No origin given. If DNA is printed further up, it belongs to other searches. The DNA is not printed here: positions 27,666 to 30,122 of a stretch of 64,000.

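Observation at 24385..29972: Envelope glycosylation cassette: GT2 + DUF2304 + methyltransferase flanked by two unclassified GT-C-like polytopic proteins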

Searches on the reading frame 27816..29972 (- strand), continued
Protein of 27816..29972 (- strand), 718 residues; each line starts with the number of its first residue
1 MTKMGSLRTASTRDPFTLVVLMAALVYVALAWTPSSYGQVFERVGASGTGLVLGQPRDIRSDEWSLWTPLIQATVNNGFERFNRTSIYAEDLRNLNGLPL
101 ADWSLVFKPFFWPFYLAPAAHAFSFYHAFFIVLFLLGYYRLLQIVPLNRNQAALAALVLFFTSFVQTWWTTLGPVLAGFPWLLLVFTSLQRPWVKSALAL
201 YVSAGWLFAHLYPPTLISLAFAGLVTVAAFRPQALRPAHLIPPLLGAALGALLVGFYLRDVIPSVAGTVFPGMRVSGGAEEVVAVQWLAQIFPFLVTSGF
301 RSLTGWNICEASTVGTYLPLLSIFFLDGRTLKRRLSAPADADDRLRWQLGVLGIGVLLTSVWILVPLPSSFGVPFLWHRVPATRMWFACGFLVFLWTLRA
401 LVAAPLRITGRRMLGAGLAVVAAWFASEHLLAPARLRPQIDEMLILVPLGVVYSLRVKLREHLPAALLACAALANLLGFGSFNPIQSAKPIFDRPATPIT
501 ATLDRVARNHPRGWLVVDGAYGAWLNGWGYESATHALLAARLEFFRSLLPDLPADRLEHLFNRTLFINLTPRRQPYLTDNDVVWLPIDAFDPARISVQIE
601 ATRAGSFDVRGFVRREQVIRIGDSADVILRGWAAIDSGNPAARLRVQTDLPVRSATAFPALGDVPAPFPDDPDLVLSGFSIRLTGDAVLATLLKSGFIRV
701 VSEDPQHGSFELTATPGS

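Call 35: find_related_loci(query=A1, collection=genome_contigs, flank=8000)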
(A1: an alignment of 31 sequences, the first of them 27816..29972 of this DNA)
Query A1 (718 aa) in genome_contigs; peptide patterns used: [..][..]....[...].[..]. (x = any residue, [..] = any of these).
65 stretches matched a pattern; 50 encode a relative of the query (tblastn E <= 1e-3); 50 distinct loci.
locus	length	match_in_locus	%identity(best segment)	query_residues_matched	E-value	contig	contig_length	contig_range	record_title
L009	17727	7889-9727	46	3-608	1e-130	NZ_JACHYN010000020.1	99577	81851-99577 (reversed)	Azospirillum sp. OGB3 Ga0365405_20, whole genome shotgun sequence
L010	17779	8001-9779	48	5-590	3e-130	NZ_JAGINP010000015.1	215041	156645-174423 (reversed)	Azospirillum rugosum strain IMMIB AFH-6 Ga0451090_15, whole genome shotgun sequence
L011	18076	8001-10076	39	9-683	1e-118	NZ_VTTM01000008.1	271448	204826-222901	Azospirillum oryzae strain COC8 NODE_8_length_271448, whole genome shotgun sequence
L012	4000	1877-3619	41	16-594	4e-120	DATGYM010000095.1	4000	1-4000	MAG TPA_asm: Pyrinomonadaceae bacterium isolate SMAG_U10635 k141_536925, whole genome shotgun sequence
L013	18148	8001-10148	37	4-714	2e-116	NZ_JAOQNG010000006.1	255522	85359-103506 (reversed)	Azospirillum canadense strain DS2 Ga0486050_06, whole genome shotgun sequence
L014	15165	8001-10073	34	16-712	5e-116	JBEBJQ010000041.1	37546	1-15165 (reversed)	MAG: Methylococcales bacterium isolate TF_1 NODE_474_length_37546_cov_9.658130, whole genome shotgun sequence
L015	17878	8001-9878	38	18-661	1e-114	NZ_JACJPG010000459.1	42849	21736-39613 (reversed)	Leptolyngbya sp. FACHB-36 contig459, whole genome shotgun sequence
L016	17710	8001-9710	40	20-597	3e-114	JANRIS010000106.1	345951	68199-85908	MAG: Leptolyngbyaceae cyanobacterium bins.349 k141_5095974, whole genome shotgun sequence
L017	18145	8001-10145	38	16-711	3e-114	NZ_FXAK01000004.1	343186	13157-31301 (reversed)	Azospirillum oryzae strain A2P, whole genome shotgun sequence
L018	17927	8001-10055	34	4-709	3e-104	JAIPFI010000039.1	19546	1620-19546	MAG: Methylococcaceae bacterium isolate Tobar13m-G37 Tobar13m-C2957, whole genome shotgun sequence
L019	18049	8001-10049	40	16-683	5e-116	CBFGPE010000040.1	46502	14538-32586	MAG TPA_asm: uncultured Azospirillum sp. isolate SRR14536363_concoct_32 genome assembly, contig: ERZ27321112.283, whole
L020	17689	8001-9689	41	31-598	1e-93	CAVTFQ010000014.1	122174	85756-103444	MAG: uncultured beta proteobacterium isolate MFD00822.bin.1.63 genome assembly, contig: contig_87171, whole genome shotg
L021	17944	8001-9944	35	27-683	2e-94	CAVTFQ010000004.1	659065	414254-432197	MAG: uncultured beta proteobacterium isolate MFD00822.bin.1.63 genome assembly, contig: contig_50263, whole genome shotg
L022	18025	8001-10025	34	4-683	2e-92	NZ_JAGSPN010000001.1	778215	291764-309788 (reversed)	Undibacterium luofuense strain LFS511W NODE_1_length_778215_cov_47.555402, whole genome shotgun sequence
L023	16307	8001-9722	32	18-591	1e-91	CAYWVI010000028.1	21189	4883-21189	MAG TPA_asm: uncultured Rhizobium sp. isolate SRP285395_co1_350 genome assembly, contig: NODE_3773_length_21189_cov_7.10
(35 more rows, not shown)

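Call 43: list_cluster_members(proteins=[P0001, P0041, P0042, P0052])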
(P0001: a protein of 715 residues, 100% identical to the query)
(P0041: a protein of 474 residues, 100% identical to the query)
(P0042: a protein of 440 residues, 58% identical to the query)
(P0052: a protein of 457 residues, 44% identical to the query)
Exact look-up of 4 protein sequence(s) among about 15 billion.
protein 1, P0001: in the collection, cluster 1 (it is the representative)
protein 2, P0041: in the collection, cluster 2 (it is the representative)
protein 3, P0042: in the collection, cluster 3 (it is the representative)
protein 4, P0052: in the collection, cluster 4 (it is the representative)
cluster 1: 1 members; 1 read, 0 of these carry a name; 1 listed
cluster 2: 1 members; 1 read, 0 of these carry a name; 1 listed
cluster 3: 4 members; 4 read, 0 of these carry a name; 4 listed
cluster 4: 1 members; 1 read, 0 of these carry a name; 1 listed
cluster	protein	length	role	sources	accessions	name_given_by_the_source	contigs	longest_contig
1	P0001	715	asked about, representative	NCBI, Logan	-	-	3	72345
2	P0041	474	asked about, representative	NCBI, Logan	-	-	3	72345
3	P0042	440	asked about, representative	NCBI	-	-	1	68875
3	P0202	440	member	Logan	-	-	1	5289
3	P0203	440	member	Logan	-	-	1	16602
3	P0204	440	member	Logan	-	-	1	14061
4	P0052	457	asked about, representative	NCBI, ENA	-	-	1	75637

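Call 44: find_encoding_contigs(protein=P0013, flank=7000, max_places=1)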
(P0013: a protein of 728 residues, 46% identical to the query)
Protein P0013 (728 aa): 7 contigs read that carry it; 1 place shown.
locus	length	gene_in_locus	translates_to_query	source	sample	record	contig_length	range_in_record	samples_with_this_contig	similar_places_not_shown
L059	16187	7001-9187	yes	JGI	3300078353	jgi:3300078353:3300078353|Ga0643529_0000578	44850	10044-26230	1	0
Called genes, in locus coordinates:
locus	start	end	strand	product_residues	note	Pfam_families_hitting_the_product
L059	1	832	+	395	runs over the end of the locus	PF00108:Thiolase_N, PF00109:ketoacyl-synt (faint), PF02803:Thiolase_C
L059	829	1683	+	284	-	PF02737:3HCDH_N, PF03446:NAD_binding_2 (weak), PF00725:3HCDH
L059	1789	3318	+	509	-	PF01039:Carboxyl_trans, PF03255:ACCA (weak)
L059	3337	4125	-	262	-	PF00535:Glycos_transf_2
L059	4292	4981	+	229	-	PF00132:Hexapep (faint)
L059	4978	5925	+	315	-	PF01522:Polysacc_deac_1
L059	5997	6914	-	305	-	PF01073:3Beta_HSD, PF01370:Epimerase, PF02719:Polysacc_synt_2 (faint), PF04321:RmlD_sub_bind, PF16363:GDP_Man_Dehyd, PF07993:NAD_binding_4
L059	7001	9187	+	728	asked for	PF24677:DUF7657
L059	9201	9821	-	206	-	PF00535:Glycos_transf_2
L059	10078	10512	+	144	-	PF00376:MerR, PF13411:MerR_1, PF09278:MerR-DNA-bind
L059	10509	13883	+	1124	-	PF02310:B12-binding, PF03308:MeaB, PF02492:cobW (weak), PF01642:MM_CoA_mutase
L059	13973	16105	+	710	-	PF01642:MM_CoA_mutase, PF02310:B12-binding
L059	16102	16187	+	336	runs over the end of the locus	PF03308:MeaB, PF02492:cobW (weak)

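Call 45: find_encoding_contigs(protein=P0029, flank=7000, max_places=1)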
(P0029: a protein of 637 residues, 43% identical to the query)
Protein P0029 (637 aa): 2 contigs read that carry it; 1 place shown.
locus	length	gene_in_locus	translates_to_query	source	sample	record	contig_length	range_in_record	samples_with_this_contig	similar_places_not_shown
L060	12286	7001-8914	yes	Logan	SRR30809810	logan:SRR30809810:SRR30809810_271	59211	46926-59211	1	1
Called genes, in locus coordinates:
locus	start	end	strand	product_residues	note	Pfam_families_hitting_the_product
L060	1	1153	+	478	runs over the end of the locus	PF00483:NTP_transferase, PF22640:ManC_GMP_beta-helix, PF01050:MannoseP_isomer, PF07883:Cupin_2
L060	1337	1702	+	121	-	-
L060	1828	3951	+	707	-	PF00664:ABC_membrane, PF00005:ABC_tran, PF02463:SMC_N (faint), PF13304:AAA_21 (faint)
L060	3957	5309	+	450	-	PF25994:HH_AprE (weak), PF26002:Beta-barrel_AprE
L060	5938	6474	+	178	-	PF08241:Methyltransf_11, PF08242:Methyltransf_12, PF13489:Methyltransf_23, PF01209:Ubie_methyltran, PF13649:Methyltransf_25, PF13847:Methyltransf_31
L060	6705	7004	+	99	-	-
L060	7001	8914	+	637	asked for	PF24677:DUF7657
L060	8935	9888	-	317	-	PF01073:3Beta_HSD (weak), PF01370:Epimerase, PF04321:RmlD_sub_bind, PF16363:GDP_Man_Dehyd, PF07993:NAD_binding_4 (faint)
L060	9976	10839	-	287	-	PF00483:NTP_transferase, PF12804:NTP_transf_3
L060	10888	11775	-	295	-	PF01370:Epimerase, PF04321:RmlD_sub_bind, PF16363:GDP_Man_Dehyd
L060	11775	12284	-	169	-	?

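Call 49: search_protein_families(library=pfam, alignment_id=A1, max_evalue=1)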
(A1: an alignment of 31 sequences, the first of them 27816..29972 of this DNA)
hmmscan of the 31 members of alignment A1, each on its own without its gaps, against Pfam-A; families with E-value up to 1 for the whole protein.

A. member 1, window:27816-29972:- (718 aa): 1 family
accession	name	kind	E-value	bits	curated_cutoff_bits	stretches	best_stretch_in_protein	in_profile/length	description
PF24677.1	DUF7657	-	1.4e-56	192.5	26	1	17-399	4-397/401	Domain of unknown function (DUF7657)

B. families by the number of members that match (of 31 scanned): 9 families
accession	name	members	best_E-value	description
PF24677.1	DUF7657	31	1.7e-89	Domain of unknown function (DUF7657)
PF24672.1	DUF7654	12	5.7e-23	Domain of unknown function (DUF7654)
PF17629.7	DUF5510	2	0.11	Family of unknown function (DUF5510)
PF04138.20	GtrA_DPMS_TM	1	5.4e-20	GtrA/DPMS, transmembrane domain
PF04973.17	NMN_transporter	1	0.00069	Nicotinamide mononucleotide transporter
PF11334.13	DUF3136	1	0.11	Protein of unknown function (DUF3136)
PF13623.11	SurA_N_2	1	0.16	SurA-like N-terminal domain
PF19510.5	DUF6044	1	0.25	Protein of unknown function (DUF6044)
PF11812.13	DUF3333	1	0.27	Domain of unknown function (DUF3333)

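Call 66: search_dna_similar(query=window:27816-29972:-, collection=plasmids, mode=protein, max_evalue=0.001, max_rows=30)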
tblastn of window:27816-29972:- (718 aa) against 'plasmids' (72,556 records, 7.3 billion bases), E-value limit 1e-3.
Records with a match: 2; places in all: 2; records where one place covers at least 80% of the query: 2.
Best place of each record, by identity: <60% 2.
By first word of the organism name: Azospirillum 2.
By predicted mobility (MOB-suite, as given by PLSDB): non-mobilizable 2.
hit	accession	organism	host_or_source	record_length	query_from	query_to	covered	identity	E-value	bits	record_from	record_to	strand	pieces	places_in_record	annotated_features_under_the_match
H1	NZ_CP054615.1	Azospirillum oryzae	cell culture,soil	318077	9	683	94%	39.2%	3e-99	343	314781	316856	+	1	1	hypothetical protein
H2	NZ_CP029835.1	Azospirillum ramasamyi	single cell,Cow dung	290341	32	652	86%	40.4%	2e-97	337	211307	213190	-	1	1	hypothetical protein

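Call 67: search_dna_similar(query=window:27816-29972:-, collection=phages, mode=protein, max_evalue=0.01, max_rows=20)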
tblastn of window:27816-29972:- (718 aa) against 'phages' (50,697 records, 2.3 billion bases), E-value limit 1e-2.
Records with a match: 3; places in all: 3; records where one place covers at least 80% of the query: 0.
Best place of each record, by identity: <60% 3.
By first word of the organism name: Listeria 2; Paraburkholderia 1.
By host as written in the record: Listeria monocytogenes 2; Paraburkholderia caledonica Bk 1.
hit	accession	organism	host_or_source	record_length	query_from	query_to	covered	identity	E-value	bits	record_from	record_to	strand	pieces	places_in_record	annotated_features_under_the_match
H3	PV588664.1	Paraburkholderia phage IPK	Paraburkholderia caledonica Bk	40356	32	591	78%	31.4%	1e-58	221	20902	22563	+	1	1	record has no annotation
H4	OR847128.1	Listeria phage LM 4-11-1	Listeria monocytogenes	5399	42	384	48%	24.3%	2e-7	61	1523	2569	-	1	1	record has no annotation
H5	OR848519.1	Listeria phage LM 4-14-1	Listeria monocytogenes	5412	42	384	48%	24.3%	2e-7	61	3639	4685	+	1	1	record has no annotation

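Call 68: get_annotated_region(hit=H3, flank=5000)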
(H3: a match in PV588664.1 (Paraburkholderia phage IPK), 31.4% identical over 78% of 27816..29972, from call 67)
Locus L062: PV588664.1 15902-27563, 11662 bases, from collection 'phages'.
description: UNVERIFIED: Paraburkholderia phage IPK, complete genome.
organism: Paraburkholderia phage IPK (NCBI taxid 3388560)
taxonomy: Viruses
host: Paraburkholderia caledonica Bk; source: soil; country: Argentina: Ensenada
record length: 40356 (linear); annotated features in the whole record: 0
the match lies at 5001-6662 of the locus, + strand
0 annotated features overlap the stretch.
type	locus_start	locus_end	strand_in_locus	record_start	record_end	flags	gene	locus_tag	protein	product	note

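Call 69: get_annotated_region(hit=H1, flank=6000)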
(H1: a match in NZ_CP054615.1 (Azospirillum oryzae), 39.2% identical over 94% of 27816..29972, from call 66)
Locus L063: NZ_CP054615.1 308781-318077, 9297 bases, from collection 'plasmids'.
description: Azospirillum oryzae strain KACC 14407 plasmid unnamed1, complete sequence
organism: Azospirillum oryzae (NCBI taxid 286727)
taxonomy: Bacteria; Pseudomonadota; Alphaproteobacteria; Rhodospirillales; Azospirillaceae; Azospirillum; Azospirillum oryzae
host: -; source: cell culture,soil; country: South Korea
typing (MOB-suite, as given by PLSDB): non-mobilizable; replicon rep_cluster_1806
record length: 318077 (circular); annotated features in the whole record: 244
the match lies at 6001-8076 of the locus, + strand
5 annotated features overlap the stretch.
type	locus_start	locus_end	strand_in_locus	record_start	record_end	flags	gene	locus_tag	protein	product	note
CDS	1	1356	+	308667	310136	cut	-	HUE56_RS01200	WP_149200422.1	mannose-1-phosphate guanylyltransferase/mannose-6-phosphate isomerase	GO:0009103 - lipopolysaccharide biosynthetic process [Evidence IEA]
CDS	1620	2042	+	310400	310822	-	-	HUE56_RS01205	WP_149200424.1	hypothetical protein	-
CDS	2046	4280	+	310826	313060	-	-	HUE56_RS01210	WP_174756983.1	peptidase domain-containing ABC transporter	-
CDS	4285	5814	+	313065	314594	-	-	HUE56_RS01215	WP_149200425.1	HlyD family type I secretion periplasmic adaptor subunit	GO:0030253 - protein secretion by the type I secretion system [Evidence IEA]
CDS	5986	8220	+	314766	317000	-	-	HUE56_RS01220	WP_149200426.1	hypothetical protein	-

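Call 71: search_protein_families(library=pfam, proteins=[L062:1971-3029:-, L062:3144-3518:+, L062:3506-3787:+, L062:3768-4247:+, L062:4241-4606:+, L062:4911-6677:+, L062:6709-7137:-, L062:7634-8131:+, L062:7712-8308:-, L062:8617-9711:-], max_evalue=0.01)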
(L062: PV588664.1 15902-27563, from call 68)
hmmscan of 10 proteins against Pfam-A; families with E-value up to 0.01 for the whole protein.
L062:1971-3029:- (352 aa): 0 families

L062:3144-3518:+ (124 aa): 0 families

L062:3506-3787:+ (93 aa): 1 family
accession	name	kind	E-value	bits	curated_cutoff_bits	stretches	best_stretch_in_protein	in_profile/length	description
PF25612.1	DUF7940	-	3.4e-10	40.8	27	1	10-73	2-58/63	Family of unknown function (DUF7940)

L062:3768-4247:+ (159 aa): 0 families

L062:4241-4606:+ (121 aa): 0 families

L062:4911-6677:+ (588 aa): 1 family
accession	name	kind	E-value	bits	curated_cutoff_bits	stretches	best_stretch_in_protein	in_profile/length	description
PF24677.1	DUF7657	-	3.4e-59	201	26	1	15-397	3-400/401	Domain of unknown function (DUF7657)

L062:6709-7137:- (142 aa): 4 families
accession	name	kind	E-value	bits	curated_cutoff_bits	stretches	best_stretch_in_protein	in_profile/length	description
PF15919.11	HicB_lk_antitox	-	1.1e-07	32.4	27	1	8-68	1-62/123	HicB_like antitoxin of bacterial toxin-antitoxin system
PF12802.13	MarR_2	-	0.0007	20.1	27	1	84-116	8-42/61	MarR family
PF15970.11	HicB-like_2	-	0.0023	18.5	30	1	18-81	14-77/81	HicB_like antitoxin of bacterial toxin-antitoxin system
PF13744.12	HTH_37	-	0.0066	16.7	27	1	89-141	26-79/80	Helix-turn-helix domain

L062:7634-8131:+ (165 aa): 0 families

L062:7712-8308:- (198 aa): 0 families

L062:8617-9711:- (364 aa): 3 families
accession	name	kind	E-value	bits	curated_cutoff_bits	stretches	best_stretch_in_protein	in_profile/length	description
PF00589.27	Phage_integrase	-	7.5e-09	36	27.1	1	229-350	49-168/172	Phage integrase family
PF22022.2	Phage_int_M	-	1e-07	32.5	27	1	76-162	5-92/96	Phage integrase central domain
PF13102.12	Phage_int_SAM_5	-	0.0027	18.5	22.3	0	118-157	53-91/98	Phage integrase SAM-like domain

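Call 73: search_protein_families(library=padloc, proteins=[window:27816-29972:-], max_evalue=0.001)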
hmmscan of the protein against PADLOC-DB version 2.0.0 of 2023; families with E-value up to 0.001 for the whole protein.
window:27816-29972:- (718 aa): 0 families

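Call 80: fold_search(model_id=the predicted structure, library=viral)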
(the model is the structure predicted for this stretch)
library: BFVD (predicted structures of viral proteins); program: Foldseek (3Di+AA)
matches with E <= 10: 232; with E <= 0.001: 0
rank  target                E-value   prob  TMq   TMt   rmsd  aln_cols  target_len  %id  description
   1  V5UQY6                2.9e-02  0.84  0.21  0.30  15.6       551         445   12  Uncharacterized protein [Oenococcus phage phiS13]
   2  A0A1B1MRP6            4.6e-01  0.63  0.10  0.31   6.7       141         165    8  Uncharacterized protein [Pteropox virus]
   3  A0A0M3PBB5            5.1e-01  0.66  0.10  0.38   6.2       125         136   12  Interleukin binding protein [Turkeypox virus]
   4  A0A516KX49            5.8e-01  0.07  0.08  0.07  23.5       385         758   13  (no name in the UniProt tables at hand)
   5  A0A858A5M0            8.2e-01  0.75  0.09  0.14  12.9       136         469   10  MC161R [Molluscum contagiosum virus]
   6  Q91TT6                1.0e+00  0.09  0.08  0.12  17.9       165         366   10  T22.3 [Tupaiid herpesvirus 1 (strain 1)]
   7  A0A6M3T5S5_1          1.0e+00  0.05  0.10  0.09  26.3       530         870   12  (no name in the UniProt tables at hand)
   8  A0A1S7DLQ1            1.1e+00  0.63  0.10  0.26   6.4       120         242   14  MC054 [Molluscum contagiosum virus subtype 2]
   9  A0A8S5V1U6            1.1e+00  0.41  0.08  0.09   8.6       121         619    9  Uncharacterized protein [Myoviridae sp. ctJ2i1]
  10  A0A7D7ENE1            1.1e+00  0.03  0.08  0.10  20.7       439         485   13  (no name in the UniProt tables at hand)
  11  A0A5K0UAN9            1.2e+00  0.18  0.07  0.10  14.2       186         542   10  Uncharacterized protein [Yasminevirus sp. GU-2018]
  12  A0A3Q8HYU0            1.2e+00  0.03  0.09  0.12  29.2       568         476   10  (no name in the UniProt tables at hand)
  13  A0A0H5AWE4            1.2e+00  0.03  0.07  0.05  30.3       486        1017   10  (no name in the UniProt tables at hand)
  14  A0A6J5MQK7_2          1.2e+00  0.06  0.08  0.05  21.8       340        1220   10  Phage tail tape measure protein [uncultured Caudovirales phage]
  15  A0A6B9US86            1.2e+00  0.03  0.09  0.12  24.0       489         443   12  (no name in the UniProt tables at hand)
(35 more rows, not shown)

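Call 81: find_related_loci(query=A1, collection=viral_contigs, flank=6000)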
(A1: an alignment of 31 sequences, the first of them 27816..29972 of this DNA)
Query A1 (718 aa) in viral_contigs; peptide patterns used: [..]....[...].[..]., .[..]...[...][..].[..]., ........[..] (x = any residue, [..] = any of these).
80 stretches matched a pattern; 1 encode a relative of the query (tblastn E <= 1e-3); 1 distinct loci.
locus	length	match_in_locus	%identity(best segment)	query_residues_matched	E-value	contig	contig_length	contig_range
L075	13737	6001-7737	37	18-591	7e-99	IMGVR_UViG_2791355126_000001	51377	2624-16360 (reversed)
